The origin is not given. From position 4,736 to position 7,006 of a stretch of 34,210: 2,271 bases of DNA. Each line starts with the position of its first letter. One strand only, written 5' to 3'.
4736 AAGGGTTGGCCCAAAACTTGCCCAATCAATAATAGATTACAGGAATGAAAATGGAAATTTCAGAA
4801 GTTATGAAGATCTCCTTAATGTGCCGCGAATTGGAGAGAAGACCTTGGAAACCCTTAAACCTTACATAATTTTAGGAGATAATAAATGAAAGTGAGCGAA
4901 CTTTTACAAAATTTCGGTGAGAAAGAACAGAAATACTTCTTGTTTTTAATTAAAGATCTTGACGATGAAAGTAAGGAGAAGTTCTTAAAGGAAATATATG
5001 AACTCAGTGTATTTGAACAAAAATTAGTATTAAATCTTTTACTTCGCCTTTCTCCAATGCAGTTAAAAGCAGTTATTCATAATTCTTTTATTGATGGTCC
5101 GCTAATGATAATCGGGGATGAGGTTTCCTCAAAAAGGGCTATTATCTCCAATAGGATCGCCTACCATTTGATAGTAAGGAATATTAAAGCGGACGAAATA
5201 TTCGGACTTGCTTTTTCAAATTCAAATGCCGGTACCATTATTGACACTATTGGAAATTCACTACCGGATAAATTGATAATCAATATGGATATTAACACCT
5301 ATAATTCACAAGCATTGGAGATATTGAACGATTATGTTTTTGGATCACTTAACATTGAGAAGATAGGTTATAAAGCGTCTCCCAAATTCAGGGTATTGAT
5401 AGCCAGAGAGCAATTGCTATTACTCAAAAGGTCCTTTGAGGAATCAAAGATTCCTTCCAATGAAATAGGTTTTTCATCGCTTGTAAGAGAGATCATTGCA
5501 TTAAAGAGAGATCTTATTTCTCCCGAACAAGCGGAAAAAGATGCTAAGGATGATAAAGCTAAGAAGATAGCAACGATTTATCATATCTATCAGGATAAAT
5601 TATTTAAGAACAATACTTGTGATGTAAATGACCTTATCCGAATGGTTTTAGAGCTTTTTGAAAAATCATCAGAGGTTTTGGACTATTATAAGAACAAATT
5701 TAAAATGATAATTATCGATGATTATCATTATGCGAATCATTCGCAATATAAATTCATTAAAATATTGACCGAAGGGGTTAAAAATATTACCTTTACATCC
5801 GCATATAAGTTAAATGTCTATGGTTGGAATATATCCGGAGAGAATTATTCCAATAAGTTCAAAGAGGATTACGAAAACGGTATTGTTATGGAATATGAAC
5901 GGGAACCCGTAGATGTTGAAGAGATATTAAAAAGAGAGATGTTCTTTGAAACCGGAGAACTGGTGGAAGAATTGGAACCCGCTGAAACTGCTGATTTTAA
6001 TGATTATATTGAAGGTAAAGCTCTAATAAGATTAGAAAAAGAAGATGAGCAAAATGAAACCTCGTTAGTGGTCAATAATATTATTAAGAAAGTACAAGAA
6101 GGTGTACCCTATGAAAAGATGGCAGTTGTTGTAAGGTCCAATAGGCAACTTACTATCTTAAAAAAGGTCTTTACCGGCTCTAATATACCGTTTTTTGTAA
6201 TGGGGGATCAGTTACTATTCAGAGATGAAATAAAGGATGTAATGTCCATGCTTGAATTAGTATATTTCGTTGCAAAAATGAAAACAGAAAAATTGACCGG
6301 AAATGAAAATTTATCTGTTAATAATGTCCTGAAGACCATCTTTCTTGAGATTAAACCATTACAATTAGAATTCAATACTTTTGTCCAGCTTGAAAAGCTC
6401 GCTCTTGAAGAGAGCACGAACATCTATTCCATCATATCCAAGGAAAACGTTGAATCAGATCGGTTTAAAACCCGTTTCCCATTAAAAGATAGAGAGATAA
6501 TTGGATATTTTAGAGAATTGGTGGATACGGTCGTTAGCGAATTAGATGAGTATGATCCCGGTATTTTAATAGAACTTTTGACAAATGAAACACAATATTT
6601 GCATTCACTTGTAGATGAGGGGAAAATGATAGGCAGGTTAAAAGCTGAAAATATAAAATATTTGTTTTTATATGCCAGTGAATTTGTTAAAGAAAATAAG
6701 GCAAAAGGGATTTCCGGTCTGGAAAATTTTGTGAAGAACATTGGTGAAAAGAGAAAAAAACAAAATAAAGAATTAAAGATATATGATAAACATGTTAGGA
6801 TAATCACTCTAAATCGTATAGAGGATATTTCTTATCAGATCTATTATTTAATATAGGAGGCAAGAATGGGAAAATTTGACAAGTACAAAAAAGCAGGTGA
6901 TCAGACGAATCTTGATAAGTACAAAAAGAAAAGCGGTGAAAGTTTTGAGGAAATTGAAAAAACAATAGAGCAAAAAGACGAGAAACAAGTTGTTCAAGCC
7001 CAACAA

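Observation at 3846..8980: Five-gene, translationally coupled DNA-capture cassette with no ComEC channel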

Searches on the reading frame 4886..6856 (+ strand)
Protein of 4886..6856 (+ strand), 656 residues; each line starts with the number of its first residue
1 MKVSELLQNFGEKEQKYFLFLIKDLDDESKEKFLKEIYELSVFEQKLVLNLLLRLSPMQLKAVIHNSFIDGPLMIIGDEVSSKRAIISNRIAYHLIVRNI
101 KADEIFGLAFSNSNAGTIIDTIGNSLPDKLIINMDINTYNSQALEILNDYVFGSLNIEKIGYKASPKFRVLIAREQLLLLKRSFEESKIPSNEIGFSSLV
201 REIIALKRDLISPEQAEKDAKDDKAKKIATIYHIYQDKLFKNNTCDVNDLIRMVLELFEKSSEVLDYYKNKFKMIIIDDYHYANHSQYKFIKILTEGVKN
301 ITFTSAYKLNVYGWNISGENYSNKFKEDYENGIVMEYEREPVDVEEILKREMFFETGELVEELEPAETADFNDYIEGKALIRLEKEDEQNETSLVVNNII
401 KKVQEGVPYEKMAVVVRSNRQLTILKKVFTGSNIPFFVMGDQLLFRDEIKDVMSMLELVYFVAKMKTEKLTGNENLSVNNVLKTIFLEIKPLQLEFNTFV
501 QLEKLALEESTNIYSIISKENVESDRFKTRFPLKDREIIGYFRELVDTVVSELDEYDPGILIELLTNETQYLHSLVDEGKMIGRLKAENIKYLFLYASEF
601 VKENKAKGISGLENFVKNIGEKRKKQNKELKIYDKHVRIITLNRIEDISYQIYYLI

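Call 3: search_protein_families(library=pfam, proteins=[window:4886-6856:+], max_evalue=0.1)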
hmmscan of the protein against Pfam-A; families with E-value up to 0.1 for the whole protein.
window:4886-6856:+ (656 aa): 4 families
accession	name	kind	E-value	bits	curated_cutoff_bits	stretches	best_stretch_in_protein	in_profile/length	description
PF00580.27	UvrD-helicase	-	2.2e-33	116.5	23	1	57-329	3-270/271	UvrD/REP helicase N-terminal domain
PF13361.12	UvrD_C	-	7.1e-13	49.1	25.6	1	370-642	32-292/350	UvrD-like helicase C-terminal domain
PF24073.1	DUF7365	-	0.042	14.4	27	0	379-407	59-87/101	Coiled-coil region of unknown function (DUF7365)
PF04851.21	ResIII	-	0.059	13.7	22.5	1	220-296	96-151/164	Type III restriction enzyme, res subunit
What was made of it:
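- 4886..6856 (+): g2: cytoplasmic, catalytically dead and C-terminally truncated PcrA/UvrD paralogue with a 50-aa N-terminal extension. Pfam UvrD-helicase + UvrD_C (call 3).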

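Call 5: search_protein_families(library=ncbifam, proteins=[window:4886-6856:+], max_evalue=0.01)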
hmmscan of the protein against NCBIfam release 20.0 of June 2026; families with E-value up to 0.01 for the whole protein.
window:4886-6856:+ (656 aa): 7 families
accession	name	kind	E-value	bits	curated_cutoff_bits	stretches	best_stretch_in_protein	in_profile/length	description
TIGR01074.1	rep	equivalog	2.6e-52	178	951.45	1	54-656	1-571/668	DNA helicase Rep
TIGR01073.1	pcrA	equivalog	8.3e-51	173.2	911.2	1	52-655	2-567/725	DNA helicase PcrA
NF008172.0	PRK10919.1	equivalog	9.5e-37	126.5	1168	1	53-458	1-392/673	DNA helicase Rep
NF008743.0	PRK11773.1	equivalog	3.1e-36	125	965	1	51-650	6-567/720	DNA helicase II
TIGR01075.1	uvrD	equivalog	2.4e-32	112.1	1144.45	1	55-460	5-394/715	DNA helicase II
NF008276.0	PRK11054.1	equivalog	1.6e-05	23.6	543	1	55-160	197-296/684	DNA helicase IV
NF000518.2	blaVCC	exception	0.0027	16.8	625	1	506-625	32-154/284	VCC family carbapenem-hydrolyzing class A beta-lactamase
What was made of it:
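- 4886..6856 (+): It scores 173-178 bits against PcrA/Rep models whose cutoffs exceed 900 (call 5).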

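Call 10: find_homologous_proteins(query=window:4886-6856:+, max_evalue=0.00001)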
Query window:4886-6856:+ (656 aa): 38 proteins with E <= 0.00001 among 8000 candidates.
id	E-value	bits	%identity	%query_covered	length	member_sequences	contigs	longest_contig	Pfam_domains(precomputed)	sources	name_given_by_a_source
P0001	1.7e-274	930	65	100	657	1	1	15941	PF13361.13,PF00580.28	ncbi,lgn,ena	-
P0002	9.7e-274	928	64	100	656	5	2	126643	PF13361.13,PF00580.28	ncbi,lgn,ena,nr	ncbi:UvrD-helicase domain-containing protein [bacterium]|nr:UvrD-helicase domain-containing protein 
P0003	3.3e-269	913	63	100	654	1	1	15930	PF13361.13,PF00580.28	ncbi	-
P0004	2.2e-252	857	100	62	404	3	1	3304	PF13361.13,PF00580.28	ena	-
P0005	3.8e-39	153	29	84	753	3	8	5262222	PF13538.13,PF01443.25,PF21196.4,PF13604.13,PF13361.13,PF13245.13,PF00580.28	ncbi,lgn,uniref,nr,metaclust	ncbi:DNA helicase PcrA [Clostridium cellulovorans]|uniref:ATP-dependent DNA helicase n=1 Tax=Clostri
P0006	4.0e-32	130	27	62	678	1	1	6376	PF13538.13,PF01443.25,PF13361.13,PF13245.13,PF00580.28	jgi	-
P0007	9.4e-28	115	24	92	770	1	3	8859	PF13538.13,PF01443.25,PF21196.4,PF13604.13,PF13361.13,PF13245.13,PF00580.28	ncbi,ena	-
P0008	1.3e-27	115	25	93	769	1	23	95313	PF13538.13,PF01443.25,PF21196.4,PF13604.13,PF13361.13,PF13245.13,PF00580.28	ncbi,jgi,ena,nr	ncbi:MAG: DNA helicase PcrA [Clostridiales bacterium]|nr:DNA helicase PcrA [Clostridiales bacterium]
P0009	2.3e-27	114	24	92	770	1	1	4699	PF13538.13,PF01443.25,PF21196.4,PF13604.13,PF13361.13,PF13245.13,PF00580.28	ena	-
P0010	1.6e-25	108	24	93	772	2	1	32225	PF13538.13,PF01443.25,PF21196.4,PF13604.13,PF13361.13,PF13245.13,PF00580.28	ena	-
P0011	9.6e-25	106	26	71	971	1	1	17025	PF13538.13,PF21445.4,PF12705.14,PF01443.25,PF13604.13,PF13361.13,PF13245.13,PF00580.28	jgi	jgi:DNA helicase II / ATP-dependent DNA helicase PcrA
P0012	1.2e-22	99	21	92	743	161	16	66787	PF13538.13,PF01443.25,PF21196.4,PF13604.13,PF13361.13,PF13245.13,PF00580.28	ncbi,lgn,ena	-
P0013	4.2e-22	97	24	63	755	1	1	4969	PF13538.13,PF01443.25,PF21196.4,PF13604.13,PF13361.13,PF13245.13,PF00580.28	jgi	-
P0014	4.3e-20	90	25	63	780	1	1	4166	PF13538.13,PF13087.13,PF01443.25,PF21196.4,PF13604.13,PF13361.13,PF13245.13,PF00580.28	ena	-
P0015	1.0e-19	89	27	62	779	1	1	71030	PF13538.13,PF13087.13,PF01443.25,PF21196.4,PF13604.13,PF13361.13,PF13245.13,PF00580.28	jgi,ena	jgi:DNA helicase-2/ATP-dependent DNA helicase PcrA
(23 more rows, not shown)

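Call 11: find_encoding_contigs(protein=P0002, flank=10000, max_places=3)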
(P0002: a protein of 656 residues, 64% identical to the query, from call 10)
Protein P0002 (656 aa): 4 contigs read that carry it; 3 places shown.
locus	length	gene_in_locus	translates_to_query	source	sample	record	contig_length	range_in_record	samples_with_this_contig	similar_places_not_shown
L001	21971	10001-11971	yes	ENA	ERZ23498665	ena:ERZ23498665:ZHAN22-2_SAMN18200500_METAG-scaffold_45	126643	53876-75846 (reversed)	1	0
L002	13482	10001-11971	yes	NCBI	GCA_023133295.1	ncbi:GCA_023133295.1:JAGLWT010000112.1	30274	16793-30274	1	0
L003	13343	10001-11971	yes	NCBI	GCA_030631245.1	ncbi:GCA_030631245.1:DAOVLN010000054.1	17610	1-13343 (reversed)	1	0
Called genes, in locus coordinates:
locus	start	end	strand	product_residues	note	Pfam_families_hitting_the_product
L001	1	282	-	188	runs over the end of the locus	PF06966:DUF1295 (weak), PF04191:PEMT, PF01222:ERG4_ERG24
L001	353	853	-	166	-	PF12641:Flavodoxin_3, PF12724:Flavodoxin_5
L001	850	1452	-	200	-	PF02663:FmdE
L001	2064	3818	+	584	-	PF00149:Metallophos, PF02872:5_nucleotid_C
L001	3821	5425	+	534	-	PF16697:Yop-YscD_cpl, PF00498:FHA, PF01590:GAF (weak), PF13185:GAF_2 (faint), PF00211:Guanylate_cyc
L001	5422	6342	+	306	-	PF01073:3Beta_HSD (weak), PF01370:Epimerase, PF04321:RmlD_sub_bind, PF16363:GDP_Man_Dehyd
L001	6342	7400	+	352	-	PF02350:Epimerase_2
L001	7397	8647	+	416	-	PF12832:MFS_1_like, PF07690:MFS_1, PF12832:MFS_1_like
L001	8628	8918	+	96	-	-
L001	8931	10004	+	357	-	PF14520:HHH_5 (faint), PF14579:HHH_6 (faint), PF06514:PsbU (faint), PF12826:HHH_2 (faint), PF12836:HHH_3, PF00633:HHH (faint), PF12836:HHH_3, PF03934:T2SSK (weak)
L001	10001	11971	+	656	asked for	PF00580:UvrD-helicase, PF13361:UvrD_C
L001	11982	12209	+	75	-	-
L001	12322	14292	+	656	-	PF00753:Lactamase_B, PF06514:PsbU (faint), PF12826:HHH_2 (faint), PF00633:HHH (faint), PF03934:T2SSK (faint), PF04919:DUF655 (faint), PF12836:HHH_3, PF12836:HHH_3, +4 more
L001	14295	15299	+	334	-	PF02912:Phe_tRNA-synt_N, PF01409:tRNA-synt_2d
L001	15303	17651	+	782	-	PF01588:tRNA_bind, PF03483:B3_4, PF03484:B5, PF17759:tRNA_synthFbeta, PF03147:FDX-ACB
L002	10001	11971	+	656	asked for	PF00580:UvrD-helicase, PF13361:UvrD_C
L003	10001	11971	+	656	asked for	PF00580:UvrD-helicase, PF13361:UvrD_C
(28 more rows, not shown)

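Call 12: find_encoding_contigs(protein=P0001, flank=10000, max_places=3)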
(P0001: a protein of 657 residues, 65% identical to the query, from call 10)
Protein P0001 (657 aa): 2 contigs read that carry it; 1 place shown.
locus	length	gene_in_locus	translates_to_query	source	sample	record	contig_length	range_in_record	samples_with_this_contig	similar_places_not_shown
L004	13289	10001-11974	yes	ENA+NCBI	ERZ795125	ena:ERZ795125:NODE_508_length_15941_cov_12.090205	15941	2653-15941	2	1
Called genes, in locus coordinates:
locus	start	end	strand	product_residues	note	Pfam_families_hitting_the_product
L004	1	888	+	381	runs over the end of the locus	PF01266:DAO, PF13450:NAD_binding_8 (weak), PF13738:Pyr_redox_3 (faint)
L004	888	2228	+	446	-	PF00072:Response_reg, PF00158:Sigma54_activat, PF14532:Sigma54_activ_2, PF07726:AAA_3 (faint), PF07728:AAA_5 (weak), PF25601:AAA_lid_14, PF02954:HTH_8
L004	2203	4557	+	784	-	PF17764:PriA_3primeBD, PF04851:ResIII, PF00270:DEAD, PF18319:Zn_ribbon_PriA, PF00271:Helicase_C, PF18074:PriA_C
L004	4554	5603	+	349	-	PF02547:Queuosine_synth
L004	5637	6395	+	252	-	-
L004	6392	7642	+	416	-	PF03600:CitMHS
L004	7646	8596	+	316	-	PF01699:Na_Ca_ex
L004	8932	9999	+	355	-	PF06514:PsbU (faint), PF11731:Cdd1 (faint), PF21687:T2SSK_1st (faint), PF14716:HHH_8 (faint), PF12826:HHH_2 (faint), PF12836:HHH_3, PF12836:HHH_3, PF00633:HHH (weak), +3 more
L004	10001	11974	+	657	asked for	PF00580:UvrD-helicase, PF13361:UvrD_C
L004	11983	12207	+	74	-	-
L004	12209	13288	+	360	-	?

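Call 13: find_encoding_contigs(protein=P0003, flank=10000, max_places=3)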
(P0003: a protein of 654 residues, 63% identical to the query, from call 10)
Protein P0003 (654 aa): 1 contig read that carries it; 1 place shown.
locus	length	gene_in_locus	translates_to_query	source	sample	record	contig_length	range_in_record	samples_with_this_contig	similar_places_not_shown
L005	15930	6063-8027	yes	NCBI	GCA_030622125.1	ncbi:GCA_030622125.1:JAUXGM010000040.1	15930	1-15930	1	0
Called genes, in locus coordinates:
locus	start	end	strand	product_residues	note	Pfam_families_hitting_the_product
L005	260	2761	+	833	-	PF03415:Peptidase_C11, PF18962:Por_Secre_tail (weak)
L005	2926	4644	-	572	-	PF00246:Peptidase_M14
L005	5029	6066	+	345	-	PF06514:PsbU (faint), PF12836:HHH_3, PF14520:HHH_5 (faint), PF00633:HHH (faint), PF12826:HHH_2 (faint), PF03934:T2SSK (faint), PF12836:HHH_3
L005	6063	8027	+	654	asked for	PF00580:UvrD-helicase, PF13361:UvrD_C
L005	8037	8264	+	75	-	-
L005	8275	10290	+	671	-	PF00753:Lactamase_B, PF06514:PsbU (faint), PF14520:HHH_5 (faint), PF00633:HHH (faint), PF03934:T2SSK (faint), PF04919:DUF655 (faint), PF12836:HHH_3, PF12836:HHH_3, +6 more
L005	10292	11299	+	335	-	PF02912:Phe_tRNA-synt_N, PF01409:tRNA-synt_2d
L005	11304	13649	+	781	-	PF01588:tRNA_bind, PF03483:B3_4, PF03484:B5, PF17759:tRNA_synthFbeta, PF03147:FDX-ACB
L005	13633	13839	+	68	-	-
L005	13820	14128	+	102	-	-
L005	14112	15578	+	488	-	PF12705:PDDEXK_1, PF01930:Cas_Cas4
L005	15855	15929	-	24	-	?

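Call 17: search_solved_structures(query=window:4886-6856:+, max_evalue=0.00001, show_alignments=1)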
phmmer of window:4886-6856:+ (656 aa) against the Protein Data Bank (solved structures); distinct sequences matched with E-value up to 0.00001: 10.
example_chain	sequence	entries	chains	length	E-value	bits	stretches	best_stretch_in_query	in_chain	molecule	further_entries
2pjr_A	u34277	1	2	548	1.5e-40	142.8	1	52-459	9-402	PROTEIN (HELICASE PCRA)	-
1pjr_A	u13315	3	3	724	3.2e-40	141.7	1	52-459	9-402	PCRA | ATP-DEPENDENT HELICASE PCRA | HELICASE PCRA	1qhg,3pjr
1uaa_A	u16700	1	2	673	5.2e-28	101.4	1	53-458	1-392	PROTEIN (ATP-DEPENDENT DNA HELICASE REP.)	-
1qhh_B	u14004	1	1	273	2.2e-26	96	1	226-459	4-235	PROTEIN (PCRA (SUBUNIT))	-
9dci_A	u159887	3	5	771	4.1e-26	95.1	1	51-458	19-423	ATP-dependent DNA helicase UvrD1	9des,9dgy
4c2u_A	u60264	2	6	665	4.7e-18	68.5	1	50-459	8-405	DNA HELICASE II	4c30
4c2t_A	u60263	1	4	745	7.6e-18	67.8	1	50-459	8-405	DNA HELICASE II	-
2is1_A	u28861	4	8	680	1.1e-17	67.2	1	73-459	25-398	DNA helicase II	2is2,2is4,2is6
3lfu_A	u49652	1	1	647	1.1e-17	67.2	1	73-459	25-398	DNA helicase II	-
1qhh_A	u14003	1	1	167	3.8e-07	32.5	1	51-220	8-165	PROTEIN (PCRA (SUBUNIT))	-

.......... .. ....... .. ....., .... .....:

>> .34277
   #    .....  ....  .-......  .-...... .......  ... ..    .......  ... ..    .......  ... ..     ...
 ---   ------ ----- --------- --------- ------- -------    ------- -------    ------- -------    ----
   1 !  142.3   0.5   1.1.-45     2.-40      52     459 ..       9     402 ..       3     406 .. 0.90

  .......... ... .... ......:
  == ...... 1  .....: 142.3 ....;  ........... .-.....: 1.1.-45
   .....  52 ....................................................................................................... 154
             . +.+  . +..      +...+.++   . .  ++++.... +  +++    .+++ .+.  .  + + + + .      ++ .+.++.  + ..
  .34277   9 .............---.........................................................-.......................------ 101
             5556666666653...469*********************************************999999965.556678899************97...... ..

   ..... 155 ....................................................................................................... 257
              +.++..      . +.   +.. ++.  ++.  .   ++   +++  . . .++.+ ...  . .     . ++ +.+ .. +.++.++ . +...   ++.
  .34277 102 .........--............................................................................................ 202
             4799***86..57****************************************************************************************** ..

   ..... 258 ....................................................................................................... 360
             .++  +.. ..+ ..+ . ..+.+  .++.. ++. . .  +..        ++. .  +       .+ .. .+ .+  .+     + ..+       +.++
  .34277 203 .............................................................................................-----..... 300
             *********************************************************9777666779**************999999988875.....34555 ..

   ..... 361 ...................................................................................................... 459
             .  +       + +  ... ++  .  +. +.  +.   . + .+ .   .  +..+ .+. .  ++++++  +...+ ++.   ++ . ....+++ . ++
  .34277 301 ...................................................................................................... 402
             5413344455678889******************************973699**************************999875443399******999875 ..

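Call 24: find_related_loci(query=A5, collection=genome_contigs, flank=10000)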
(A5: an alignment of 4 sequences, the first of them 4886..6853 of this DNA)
Query A5 (656 aa) in genome_contigs; peptide patterns used: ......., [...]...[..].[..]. (x = any residue, [..] = any of these).
313 stretches matched a pattern; 6 encode a relative of the query (tblastn E <= 1e-3); 6 distinct loci.
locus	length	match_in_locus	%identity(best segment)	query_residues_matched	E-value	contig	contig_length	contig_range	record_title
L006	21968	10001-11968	65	1-656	0e+0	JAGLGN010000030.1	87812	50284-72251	MAG: bacterium isolate RS_10_39 ROV157_10.bin.39.fa_30, whole genome shotgun sequence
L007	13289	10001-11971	65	1-656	0e+0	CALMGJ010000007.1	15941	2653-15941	MAG TPA_asm: uncultured bacterium isolate SRR6284161_bin.61_CONCOCT_v1.1_MAG genome assembly, contig: ERZ795125.508, who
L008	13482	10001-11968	64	1-656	0e+0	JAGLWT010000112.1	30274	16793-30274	MAG: bacterium isolate RS_12_30 ZL285.bin.30.fa_112, whole genome shotgun sequence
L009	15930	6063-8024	63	1-656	0e+0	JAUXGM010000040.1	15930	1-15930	MAG: bacterium isolate CSMAG_2929 CSMAG_2929_k117_3814532_length_15930_cov_13.0000, whole genome shotgun sequence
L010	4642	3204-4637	86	1-478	0e+0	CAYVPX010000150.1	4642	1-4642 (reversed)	MAG TPA_asm: uncultured bacterium isolate binchicken_co164_31 genome assembly, contig: NODE_10438_length_4642_cov_9.7194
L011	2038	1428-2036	67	1-203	1e-89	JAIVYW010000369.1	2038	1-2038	MAG: Candidatus Atribacteria bacterium isolate SFP3_UM_09_14 NODE_40923_length_2038_cov_2.936159, whole genome shotgun s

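Call 56: search_protein_representatives(alignment_id=A5)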
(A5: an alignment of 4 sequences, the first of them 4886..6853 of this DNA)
Query: 4 sequences, 656 profile positions. Proteins with E-value up to 0.001 (for the whole library): 15848; up to 1e-10: 7017; up to 1e-30: 569. The best 150 are listed.
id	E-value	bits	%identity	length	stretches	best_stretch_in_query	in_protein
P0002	0.0e+00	1281.8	-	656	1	1-656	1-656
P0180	1.1e-158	546.0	-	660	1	1-654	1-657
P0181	3.2e-120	419.0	-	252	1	224-467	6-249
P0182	3.0e-53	197.7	-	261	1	1-235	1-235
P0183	3.6e-51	190.8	-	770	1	22-652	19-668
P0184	3.7e-49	184.2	-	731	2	51-461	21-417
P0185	7.6e-48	179.8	-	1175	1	47-476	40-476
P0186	5.1e-47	177.1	-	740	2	68-459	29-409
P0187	1.0e-46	176.1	-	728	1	55-652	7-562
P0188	1.1e-46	176.0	-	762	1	16-498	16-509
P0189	3.0e-46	174.6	-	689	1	68-459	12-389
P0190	2.3e-45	171.6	-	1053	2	68-466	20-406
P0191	3.0e-45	171.2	-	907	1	54-458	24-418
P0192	5.8e-45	170.3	-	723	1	68-459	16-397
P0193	6.5e-45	170.1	-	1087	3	50-304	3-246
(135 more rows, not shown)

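Call 58: find_encoding_contigs(protein=P0180, flank=10000, max_places=3)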
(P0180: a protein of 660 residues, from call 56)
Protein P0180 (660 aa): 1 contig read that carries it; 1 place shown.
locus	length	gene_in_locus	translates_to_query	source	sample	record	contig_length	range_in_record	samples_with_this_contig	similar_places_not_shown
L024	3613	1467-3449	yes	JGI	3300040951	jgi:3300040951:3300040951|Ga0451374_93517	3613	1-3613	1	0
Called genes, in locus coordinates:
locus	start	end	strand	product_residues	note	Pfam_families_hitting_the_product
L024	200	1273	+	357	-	PF06514:PsbU (faint), PF14716:HHH_8 (faint), PF21687:T2SSK_1st (faint), PF14520:HHH_5 (faint), PF00633:HHH (weak), PF12836:HHH_3, PF00633:HHH (weak), PF03934:T2SSK (weak), +2 more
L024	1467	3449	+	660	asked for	PF00580:UvrD-helicase, PF13361:UvrD_C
